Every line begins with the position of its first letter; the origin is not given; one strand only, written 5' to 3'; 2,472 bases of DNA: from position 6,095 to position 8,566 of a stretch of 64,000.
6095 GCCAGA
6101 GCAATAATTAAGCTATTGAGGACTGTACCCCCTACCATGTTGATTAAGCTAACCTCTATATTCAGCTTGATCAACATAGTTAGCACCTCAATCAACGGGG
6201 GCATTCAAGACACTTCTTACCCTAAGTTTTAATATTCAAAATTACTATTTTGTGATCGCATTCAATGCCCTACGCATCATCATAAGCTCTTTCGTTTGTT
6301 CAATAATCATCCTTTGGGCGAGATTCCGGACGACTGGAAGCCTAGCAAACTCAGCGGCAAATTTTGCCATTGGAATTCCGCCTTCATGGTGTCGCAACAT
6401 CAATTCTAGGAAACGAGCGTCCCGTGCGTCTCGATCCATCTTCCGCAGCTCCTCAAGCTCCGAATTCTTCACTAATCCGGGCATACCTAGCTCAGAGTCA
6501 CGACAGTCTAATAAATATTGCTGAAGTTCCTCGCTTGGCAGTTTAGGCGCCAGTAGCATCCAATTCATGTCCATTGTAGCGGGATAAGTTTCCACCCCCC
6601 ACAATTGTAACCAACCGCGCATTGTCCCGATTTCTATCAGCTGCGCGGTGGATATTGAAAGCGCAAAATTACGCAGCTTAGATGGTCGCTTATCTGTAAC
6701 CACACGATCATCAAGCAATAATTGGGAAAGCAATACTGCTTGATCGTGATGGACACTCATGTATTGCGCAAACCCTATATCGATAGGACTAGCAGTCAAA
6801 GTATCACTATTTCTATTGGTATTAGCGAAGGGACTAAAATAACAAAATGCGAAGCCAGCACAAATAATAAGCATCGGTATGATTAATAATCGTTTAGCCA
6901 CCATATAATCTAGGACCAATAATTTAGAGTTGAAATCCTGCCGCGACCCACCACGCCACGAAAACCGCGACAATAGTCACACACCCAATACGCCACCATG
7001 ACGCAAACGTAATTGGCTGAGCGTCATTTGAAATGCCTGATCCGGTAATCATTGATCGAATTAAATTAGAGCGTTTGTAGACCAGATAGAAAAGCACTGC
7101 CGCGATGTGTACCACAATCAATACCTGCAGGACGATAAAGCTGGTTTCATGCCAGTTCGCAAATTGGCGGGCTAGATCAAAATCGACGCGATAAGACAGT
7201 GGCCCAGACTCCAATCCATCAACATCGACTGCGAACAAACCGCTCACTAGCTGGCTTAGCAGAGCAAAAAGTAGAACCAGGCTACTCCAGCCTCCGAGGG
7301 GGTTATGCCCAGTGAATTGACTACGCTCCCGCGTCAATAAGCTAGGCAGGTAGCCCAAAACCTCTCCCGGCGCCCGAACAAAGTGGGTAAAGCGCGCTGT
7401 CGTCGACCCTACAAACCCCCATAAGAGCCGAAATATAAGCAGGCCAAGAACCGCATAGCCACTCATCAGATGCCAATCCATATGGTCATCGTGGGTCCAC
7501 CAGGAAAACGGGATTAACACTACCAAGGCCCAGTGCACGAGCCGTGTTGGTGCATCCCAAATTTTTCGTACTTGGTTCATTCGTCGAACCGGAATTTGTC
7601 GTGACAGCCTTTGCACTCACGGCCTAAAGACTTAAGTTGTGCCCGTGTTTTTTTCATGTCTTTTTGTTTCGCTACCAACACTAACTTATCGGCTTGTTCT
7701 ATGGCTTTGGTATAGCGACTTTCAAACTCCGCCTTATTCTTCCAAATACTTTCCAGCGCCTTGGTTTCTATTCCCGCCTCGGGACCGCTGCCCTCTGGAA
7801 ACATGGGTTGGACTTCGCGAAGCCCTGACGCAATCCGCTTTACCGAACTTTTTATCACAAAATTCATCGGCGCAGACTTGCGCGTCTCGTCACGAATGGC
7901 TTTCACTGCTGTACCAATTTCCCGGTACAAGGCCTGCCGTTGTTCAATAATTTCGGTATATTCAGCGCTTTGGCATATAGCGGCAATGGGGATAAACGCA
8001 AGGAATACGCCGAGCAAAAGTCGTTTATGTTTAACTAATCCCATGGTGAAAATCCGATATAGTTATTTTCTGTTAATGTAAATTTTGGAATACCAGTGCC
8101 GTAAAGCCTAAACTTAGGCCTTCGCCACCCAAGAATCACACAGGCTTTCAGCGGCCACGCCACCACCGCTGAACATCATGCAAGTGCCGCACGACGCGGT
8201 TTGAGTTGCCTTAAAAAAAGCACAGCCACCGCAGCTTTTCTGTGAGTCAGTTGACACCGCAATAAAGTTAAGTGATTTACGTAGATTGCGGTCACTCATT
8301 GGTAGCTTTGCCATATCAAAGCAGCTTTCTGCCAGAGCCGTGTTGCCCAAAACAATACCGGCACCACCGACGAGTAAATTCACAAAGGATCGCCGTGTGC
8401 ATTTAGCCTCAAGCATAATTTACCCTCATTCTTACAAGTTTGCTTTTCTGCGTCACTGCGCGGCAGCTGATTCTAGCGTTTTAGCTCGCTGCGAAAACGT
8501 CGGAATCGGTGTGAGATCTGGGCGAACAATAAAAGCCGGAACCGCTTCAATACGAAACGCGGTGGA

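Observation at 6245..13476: Eight-gene, entirely extracytoplasmic redox operon built around DUF1592/DUF1552, with no known catalytic enzyme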

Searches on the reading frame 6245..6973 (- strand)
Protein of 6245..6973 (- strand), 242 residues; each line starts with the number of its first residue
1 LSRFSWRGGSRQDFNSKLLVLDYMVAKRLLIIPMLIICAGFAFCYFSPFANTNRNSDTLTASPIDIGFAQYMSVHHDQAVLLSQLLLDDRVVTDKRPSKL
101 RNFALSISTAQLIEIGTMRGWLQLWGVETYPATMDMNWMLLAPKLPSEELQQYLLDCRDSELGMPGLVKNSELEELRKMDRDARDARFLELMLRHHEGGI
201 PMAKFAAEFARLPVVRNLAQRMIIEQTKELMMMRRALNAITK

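Call 3: search_protein_families(library=pfam, proteins=[window:6245-6973:-], max_evalue=0.01)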
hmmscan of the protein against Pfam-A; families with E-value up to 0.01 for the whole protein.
window:6245-6973:- (242 aa): 1 family
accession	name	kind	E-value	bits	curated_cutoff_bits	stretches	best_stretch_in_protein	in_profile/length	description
PF03713.19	DUF305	-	2.7e-33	115.6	27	1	65-236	1-150/151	Domain of unknown function (DUF305)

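Call 4: search_protein_families(library=ncbifam, proteins=[window:6245-6973:-], max_evalue=0.01)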
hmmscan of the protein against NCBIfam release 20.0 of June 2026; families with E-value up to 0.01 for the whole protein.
window:6245-6973:- (242 aa): 1 family
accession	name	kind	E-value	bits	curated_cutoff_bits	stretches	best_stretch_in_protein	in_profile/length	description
NF049983.1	CopM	equivalog_domain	9.7e-18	64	90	2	178-235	14-71/73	CopM family metallochaperone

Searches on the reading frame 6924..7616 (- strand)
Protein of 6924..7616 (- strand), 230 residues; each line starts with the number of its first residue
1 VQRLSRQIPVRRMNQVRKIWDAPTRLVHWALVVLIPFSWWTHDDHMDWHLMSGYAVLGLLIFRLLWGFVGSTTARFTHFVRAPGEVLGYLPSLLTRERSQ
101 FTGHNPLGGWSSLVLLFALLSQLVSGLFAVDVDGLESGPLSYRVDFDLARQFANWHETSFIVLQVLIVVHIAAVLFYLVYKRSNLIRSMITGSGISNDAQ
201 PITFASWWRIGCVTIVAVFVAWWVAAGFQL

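Call 3: search_protein_families(library=pfam, proteins=[window:6924-7616:-], max_evalue=0.01)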
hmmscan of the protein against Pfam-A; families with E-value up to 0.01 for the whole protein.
window:6924-7616:- (230 aa): 1 family
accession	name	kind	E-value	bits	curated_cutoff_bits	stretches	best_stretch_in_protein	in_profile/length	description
PF01292.26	Ni_hydr_CYTB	-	8.4e-23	81.5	30.1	1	20-192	2-179/179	Prokaryotic cytochrome b561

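Call 4: search_protein_families(library=ncbifam, proteins=[window:6924-7616:-], max_evalue=0.01)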
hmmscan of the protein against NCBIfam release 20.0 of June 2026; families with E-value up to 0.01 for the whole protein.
window:6924-7616:- (230 aa): 1 family
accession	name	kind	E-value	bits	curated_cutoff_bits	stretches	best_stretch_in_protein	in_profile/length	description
TIGR02125.1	CytB-hydogenase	equivalog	1.2e-06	28.2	121.5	1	47-194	51-208/212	Ni/Fe-hydrogenase, b-type cytochrome subunit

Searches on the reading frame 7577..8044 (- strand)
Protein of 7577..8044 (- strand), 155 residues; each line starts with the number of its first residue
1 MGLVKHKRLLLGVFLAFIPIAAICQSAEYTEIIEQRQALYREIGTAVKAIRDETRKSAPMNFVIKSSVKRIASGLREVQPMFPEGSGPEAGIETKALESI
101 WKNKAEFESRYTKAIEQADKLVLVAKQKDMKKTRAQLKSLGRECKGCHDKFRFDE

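Call 3: search_protein_families(library=pfam, proteins=[window:7577-8044:-], max_evalue=0.01)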
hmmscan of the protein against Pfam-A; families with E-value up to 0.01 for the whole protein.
window:7577-8044:- (155 aa): 1 family
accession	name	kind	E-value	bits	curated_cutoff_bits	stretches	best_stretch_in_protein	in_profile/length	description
PF01322.25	Cytochrom_C_2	-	6.6e-25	88.9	26.5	1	32-152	2-121/121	Cytochrome C'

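Call 4: search_protein_families(library=ncbifam, proteins=[window:7577-8044:-], max_evalue=0.01)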
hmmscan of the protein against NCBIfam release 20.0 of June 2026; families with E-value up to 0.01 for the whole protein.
window:7577-8044:- (155 aa): 0 families

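Call 87: search_dna_similar(query=window:7577-8044:-, collection=plasmids, mode=protein, max_rows=40, max_evalue=0.00001)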
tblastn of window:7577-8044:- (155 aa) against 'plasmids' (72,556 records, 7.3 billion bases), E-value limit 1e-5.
Records with a match: 21; places in all: 21; records where one place covers at least 80% of the query: 3.
Best place of each record, by identity: <60% 21.
By first word of the organism name: Sphingobium 12; Sinorhizobium 4; Skermanella 2; Novosphingobium 1; Rhizobium 1; Shinella 1.
By predicted mobility (MOB-suite, as given by PLSDB): non-mobilizable 20; conjugative 1.
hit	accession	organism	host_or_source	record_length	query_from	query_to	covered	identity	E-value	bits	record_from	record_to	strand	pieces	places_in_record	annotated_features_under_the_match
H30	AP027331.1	Sphingobium sp. TomTYG65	-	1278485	5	152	95%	38.4%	7e-17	83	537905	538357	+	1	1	none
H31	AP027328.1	Sphingobium sp. TomTYG64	-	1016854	30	152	79%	39.0%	2e-16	82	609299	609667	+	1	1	cytochrome c'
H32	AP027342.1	Sphingobium sp. TomTYG74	-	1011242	30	152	79%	38.2%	6e-16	81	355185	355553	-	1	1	cytochrome c'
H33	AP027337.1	Sphingobium sp. TomTYG72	-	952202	30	152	79%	38.2%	7e-16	81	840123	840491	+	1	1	cytochrome c'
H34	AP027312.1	Sphingobium sp. TomMM7A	-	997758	30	152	79%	38.2%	3e-15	79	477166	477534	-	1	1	cytochrome c'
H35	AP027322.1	Sphingobium sp. TomTYG43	-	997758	30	152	79%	38.2%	3e-15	79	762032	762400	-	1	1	cytochrome c'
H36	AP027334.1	Sphingobium sp. TomTYG71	-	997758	30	152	79%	38.2%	3e-15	79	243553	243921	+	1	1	cytochrome c'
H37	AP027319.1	Sphingobium sp. TomTYG42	-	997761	30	152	79%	38.2%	3e-15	79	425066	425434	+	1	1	cytochrome c'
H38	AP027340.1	Sphingobium sp. TomTYG73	-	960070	30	152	79%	37.4%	4e-15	78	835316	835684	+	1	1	cytochrome c'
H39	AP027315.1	Sphingobium sp. TomMM15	-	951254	30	152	79%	37.4%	1e-14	77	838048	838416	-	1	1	cytochrome c'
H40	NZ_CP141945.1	Novosphingobium sp. RL4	Rheum palmatum L.,Single ...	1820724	27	155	83%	34.9%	7e-17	83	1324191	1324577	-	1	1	none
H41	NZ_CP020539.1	Sphingobium herbicidovorans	cell culture,soil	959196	30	152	79%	36.6%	1e-18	88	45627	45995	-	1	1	cytochrome c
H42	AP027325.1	Sphingobium sp. TomTYG46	-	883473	30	152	79%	36.6%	6e-15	78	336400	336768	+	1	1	cytochrome c'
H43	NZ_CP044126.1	Rhizobium sp. BG4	Prosopis cineraria,pure bacterial ...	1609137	34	155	79%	30.6%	9e-7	54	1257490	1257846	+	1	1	record has no annotation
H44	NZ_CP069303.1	Shinella sp. PSBB067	monoisolate,Minnesota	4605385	21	152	85%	27.8%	4e-8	58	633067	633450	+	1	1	none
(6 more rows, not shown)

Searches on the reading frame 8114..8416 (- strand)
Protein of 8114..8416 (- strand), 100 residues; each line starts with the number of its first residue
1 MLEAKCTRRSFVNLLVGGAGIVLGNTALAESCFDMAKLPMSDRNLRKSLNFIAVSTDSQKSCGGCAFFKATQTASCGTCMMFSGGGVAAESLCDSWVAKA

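Call 3: search_protein_families(library=pfam, proteins=[window:8114-8416:-], max_evalue=0.01)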
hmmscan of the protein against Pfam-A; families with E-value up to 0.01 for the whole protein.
window:8114-8416:- (100 aa): 1 family
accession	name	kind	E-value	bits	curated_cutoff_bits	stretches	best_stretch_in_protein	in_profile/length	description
PF01355.22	HIPIP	-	2.4e-07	31.4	22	1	56-97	25-66/66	High potential iron-sulfur protein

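Call 4: search_protein_families(library=ncbifam, proteins=[window:8114-8416:-], max_evalue=0.01)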
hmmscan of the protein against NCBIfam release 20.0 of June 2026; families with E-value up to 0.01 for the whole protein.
window:8114-8416:- (100 aa): 0 families
